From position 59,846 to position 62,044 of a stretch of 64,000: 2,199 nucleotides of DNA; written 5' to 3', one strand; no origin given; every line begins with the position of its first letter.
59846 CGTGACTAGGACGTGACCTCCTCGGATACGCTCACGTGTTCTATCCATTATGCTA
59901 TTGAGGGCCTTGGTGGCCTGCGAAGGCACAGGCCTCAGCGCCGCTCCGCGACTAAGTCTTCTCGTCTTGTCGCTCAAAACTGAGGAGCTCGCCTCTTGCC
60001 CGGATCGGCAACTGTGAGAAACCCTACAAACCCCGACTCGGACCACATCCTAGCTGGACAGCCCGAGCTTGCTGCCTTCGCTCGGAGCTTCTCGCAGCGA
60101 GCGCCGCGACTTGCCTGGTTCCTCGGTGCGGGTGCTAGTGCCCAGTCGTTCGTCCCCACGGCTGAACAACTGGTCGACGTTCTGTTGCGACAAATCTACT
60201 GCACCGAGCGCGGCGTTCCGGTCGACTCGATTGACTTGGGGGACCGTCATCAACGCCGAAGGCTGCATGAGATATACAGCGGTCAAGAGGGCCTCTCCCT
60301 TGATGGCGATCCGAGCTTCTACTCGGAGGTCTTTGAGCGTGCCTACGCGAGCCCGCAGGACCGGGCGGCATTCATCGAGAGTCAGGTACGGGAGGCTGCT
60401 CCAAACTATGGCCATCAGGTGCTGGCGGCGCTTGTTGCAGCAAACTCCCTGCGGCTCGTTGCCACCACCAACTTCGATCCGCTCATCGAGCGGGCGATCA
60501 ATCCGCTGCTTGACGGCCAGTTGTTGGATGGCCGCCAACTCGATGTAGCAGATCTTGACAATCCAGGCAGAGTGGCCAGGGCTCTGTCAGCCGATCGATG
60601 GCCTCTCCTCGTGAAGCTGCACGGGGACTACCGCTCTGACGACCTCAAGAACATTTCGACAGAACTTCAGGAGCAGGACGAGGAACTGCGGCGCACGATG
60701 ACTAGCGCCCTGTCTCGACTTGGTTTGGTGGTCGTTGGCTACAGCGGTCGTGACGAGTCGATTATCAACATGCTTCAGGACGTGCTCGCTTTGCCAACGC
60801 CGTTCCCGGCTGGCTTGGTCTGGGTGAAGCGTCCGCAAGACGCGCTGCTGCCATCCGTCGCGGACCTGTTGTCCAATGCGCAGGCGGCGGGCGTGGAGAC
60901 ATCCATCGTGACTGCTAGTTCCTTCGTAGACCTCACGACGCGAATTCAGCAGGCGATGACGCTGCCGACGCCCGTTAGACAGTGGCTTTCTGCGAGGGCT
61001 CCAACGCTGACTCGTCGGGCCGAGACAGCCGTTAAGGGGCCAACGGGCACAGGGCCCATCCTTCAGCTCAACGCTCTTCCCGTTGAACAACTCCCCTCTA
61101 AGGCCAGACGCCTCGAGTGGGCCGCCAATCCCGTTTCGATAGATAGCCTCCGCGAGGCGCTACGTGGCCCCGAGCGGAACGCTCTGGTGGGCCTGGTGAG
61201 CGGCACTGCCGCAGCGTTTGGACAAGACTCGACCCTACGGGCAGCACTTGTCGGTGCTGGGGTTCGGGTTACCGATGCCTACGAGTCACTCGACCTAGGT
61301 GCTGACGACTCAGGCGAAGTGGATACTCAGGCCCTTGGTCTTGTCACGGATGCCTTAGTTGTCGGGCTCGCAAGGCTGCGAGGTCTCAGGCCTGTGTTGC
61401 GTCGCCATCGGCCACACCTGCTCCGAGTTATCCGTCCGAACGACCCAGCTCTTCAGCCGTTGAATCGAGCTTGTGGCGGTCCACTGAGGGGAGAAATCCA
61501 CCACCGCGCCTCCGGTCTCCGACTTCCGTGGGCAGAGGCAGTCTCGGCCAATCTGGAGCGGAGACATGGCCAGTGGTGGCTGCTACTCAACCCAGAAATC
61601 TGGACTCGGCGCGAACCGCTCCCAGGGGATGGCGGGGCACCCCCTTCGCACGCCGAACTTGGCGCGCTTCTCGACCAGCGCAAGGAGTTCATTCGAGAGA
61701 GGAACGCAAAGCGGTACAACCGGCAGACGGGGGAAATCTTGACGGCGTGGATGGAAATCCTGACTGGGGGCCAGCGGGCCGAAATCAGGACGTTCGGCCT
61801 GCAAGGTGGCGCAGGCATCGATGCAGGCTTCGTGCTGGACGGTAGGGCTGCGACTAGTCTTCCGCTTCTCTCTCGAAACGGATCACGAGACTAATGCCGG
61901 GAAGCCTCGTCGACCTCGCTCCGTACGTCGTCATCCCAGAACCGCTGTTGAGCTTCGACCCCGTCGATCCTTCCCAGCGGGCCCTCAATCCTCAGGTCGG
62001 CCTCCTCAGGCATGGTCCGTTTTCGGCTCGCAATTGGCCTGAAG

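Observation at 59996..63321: SIR2-APAZ plus short Argonaute operon (SPARSA-type NAD-depleting pAgo system)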

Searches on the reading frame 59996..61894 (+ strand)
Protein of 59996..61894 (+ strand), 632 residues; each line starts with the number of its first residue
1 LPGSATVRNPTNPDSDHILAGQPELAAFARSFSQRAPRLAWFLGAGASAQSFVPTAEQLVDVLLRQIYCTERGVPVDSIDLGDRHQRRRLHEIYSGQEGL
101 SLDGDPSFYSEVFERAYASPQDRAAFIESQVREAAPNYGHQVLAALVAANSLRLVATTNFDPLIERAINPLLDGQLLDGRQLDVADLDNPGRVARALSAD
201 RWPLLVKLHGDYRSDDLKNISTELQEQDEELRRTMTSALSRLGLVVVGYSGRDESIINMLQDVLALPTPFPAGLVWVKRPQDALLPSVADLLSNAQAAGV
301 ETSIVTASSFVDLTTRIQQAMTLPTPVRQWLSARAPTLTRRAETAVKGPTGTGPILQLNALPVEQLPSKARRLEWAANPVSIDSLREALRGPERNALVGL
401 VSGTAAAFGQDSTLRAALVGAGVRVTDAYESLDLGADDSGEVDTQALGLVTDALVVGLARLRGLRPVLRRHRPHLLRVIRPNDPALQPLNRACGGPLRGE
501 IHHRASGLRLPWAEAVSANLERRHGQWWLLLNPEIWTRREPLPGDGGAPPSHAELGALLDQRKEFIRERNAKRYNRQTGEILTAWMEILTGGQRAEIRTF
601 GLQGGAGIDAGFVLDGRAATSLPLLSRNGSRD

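Call 3: search_protein_families(library=pfam, proteins=[window:59996-61894:+], max_evalue=0.01)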
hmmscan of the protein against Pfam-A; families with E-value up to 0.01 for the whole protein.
window:59996-61894:+ (632 aa): 1 family
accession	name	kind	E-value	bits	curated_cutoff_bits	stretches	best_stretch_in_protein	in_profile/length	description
PF13289.12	SIR2_2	-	5.1e-13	49.8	24.5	1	154-268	2-110/141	SIR2-like domain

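Call 4: search_protein_families(library=padloc, proteins=[window:59996-61894:+], max_evalue=0.01)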
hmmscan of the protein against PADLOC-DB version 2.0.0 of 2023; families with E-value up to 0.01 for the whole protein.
window:59996-61894:+ (632 aa): 8 families
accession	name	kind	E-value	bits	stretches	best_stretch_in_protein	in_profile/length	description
PDLC02419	Aga_SIR2-PNTD1-PNTD2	-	1.2e-142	474.5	1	32-621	1-554/558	Class I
PDLC02401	Aga_SIR2-PNTD1-PNTD2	-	1.4e-140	467.6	1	63-621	5-520/524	Class I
PDLC02420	Aga_SIR2-PNTD1-PNTD2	-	3.3e-58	195.7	1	27-591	8-513/1010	Class I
PDLC02384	pAgo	-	3.1e-49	166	1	24-469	6-437/1030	-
PDLC02402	Aga_SIR2-PNTD1-PNTD2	-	3e-25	86.5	1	41-315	17-283/876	Class I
PDLC05061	PDC-S65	-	1.8e-23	81.7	1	27-261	21-241/592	-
PDLC05060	PDC-S65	-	1.5e-13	48.5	1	133-251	28-138/503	-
PDLC02418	Aga_SIR2-Kinase-PNTD1-PNTD2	-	3.2e-06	23.6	1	177-313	4-140/756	Class I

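Call 6: search_solved_structures(query=window:59996-61894:+, max_evalue=0.001, show_alignments=2)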
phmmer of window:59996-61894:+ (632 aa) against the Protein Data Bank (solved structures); distinct sequences matched with E-value up to 0.001: 3.
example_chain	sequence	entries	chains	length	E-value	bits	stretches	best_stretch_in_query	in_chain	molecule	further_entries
8in8_B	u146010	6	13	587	1.8e-62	215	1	28-592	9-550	Sir2 superfamily protein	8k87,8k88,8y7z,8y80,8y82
8jl0_A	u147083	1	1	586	1.8e-62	215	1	28-592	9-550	Sir2 superfamily protein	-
8jkz_A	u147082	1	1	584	1.8e-62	215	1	28-592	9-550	Sir2 superfamily protein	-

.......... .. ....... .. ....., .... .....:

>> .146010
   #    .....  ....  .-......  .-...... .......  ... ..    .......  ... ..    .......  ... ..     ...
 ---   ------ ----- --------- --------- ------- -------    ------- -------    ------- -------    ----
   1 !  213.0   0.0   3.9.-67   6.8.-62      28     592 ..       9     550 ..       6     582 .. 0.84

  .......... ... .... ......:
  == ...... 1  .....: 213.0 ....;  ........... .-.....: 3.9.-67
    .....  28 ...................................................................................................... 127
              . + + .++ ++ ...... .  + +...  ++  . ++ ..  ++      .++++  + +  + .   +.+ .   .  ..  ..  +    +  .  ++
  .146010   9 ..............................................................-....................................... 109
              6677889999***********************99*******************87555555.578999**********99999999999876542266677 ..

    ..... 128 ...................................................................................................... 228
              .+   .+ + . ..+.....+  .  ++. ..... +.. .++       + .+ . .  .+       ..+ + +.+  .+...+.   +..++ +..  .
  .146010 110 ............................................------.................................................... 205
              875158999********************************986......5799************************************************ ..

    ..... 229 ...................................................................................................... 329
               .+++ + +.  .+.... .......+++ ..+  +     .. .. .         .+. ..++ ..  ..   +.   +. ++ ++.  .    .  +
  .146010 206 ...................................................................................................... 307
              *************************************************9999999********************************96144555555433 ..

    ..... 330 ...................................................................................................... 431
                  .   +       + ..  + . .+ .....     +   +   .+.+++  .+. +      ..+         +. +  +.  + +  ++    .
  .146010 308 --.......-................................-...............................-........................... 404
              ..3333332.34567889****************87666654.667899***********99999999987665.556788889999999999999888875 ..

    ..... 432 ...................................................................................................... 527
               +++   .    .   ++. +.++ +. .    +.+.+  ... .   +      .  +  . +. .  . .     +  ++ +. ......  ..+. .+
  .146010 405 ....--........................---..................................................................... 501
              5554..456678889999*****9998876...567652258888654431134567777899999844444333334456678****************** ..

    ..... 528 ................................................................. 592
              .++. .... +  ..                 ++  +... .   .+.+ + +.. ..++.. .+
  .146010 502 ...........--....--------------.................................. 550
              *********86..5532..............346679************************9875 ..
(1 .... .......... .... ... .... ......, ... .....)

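Call 12: list_cluster_members(proteins=[P0001, window:59996-61894:+, P0009])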
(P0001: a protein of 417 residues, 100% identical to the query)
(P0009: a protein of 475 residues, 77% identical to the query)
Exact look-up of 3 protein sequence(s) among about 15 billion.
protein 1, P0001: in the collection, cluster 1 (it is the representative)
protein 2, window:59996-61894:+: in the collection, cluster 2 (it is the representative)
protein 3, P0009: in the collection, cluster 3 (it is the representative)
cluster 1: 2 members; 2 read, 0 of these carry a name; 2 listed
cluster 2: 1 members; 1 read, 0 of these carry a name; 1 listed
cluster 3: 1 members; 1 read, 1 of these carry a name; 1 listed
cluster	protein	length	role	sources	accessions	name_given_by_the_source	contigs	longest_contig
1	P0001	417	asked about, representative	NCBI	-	-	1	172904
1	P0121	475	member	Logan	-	-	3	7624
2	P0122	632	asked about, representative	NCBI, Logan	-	-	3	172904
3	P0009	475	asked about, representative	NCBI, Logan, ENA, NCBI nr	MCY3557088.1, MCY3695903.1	MAG: nuclease PIN [Chloroflexi bacterium] | nuclease PIN [Chloroflexota bacterium]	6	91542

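Call 14: find_encoding_contigs(protein=window:59996-61894:+, flank=10000, max_places=4)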
Protein window:59996-61894:+ (632 aa): 3 contigs read that carry it; 2 places shown.
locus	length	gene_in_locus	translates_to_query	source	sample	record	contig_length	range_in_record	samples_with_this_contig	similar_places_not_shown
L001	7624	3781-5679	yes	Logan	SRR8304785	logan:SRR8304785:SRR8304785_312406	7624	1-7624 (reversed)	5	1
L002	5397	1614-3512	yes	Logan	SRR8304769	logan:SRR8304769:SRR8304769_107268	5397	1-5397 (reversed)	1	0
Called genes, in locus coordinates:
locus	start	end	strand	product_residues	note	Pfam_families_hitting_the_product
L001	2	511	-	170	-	?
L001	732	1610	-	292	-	PF06114:Peptidase_M78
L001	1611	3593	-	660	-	PF01966:HD (faint)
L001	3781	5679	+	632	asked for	PF13289:SIR2_2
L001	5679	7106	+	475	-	-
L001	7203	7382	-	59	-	-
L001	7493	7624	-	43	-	?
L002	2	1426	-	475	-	?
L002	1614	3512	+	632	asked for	PF13289:SIR2_2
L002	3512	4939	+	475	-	-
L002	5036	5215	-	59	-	-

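Call 30: search_protein_families(library=ncbifam, proteins=[window:59996-61894:+], max_evalue=0.01)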
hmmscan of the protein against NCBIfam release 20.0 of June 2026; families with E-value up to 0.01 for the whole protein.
window:59996-61894:+ (632 aa): 3 families
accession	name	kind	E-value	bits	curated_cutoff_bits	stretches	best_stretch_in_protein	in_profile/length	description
NF001753.0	PRK00481.1-3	subfamily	0.00015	20.8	243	1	111-167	52-108/252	NAD-dependent protein deacylase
NF040867.1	prot_deacyl_CobB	equivalog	0.001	18.4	320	1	97-167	33-105/242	NAD-dependent protein deacetylase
NF003738.0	PRK05333.1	equivalog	0.0042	16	305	0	130-167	84-121/295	NAD-dependent protein deacetylase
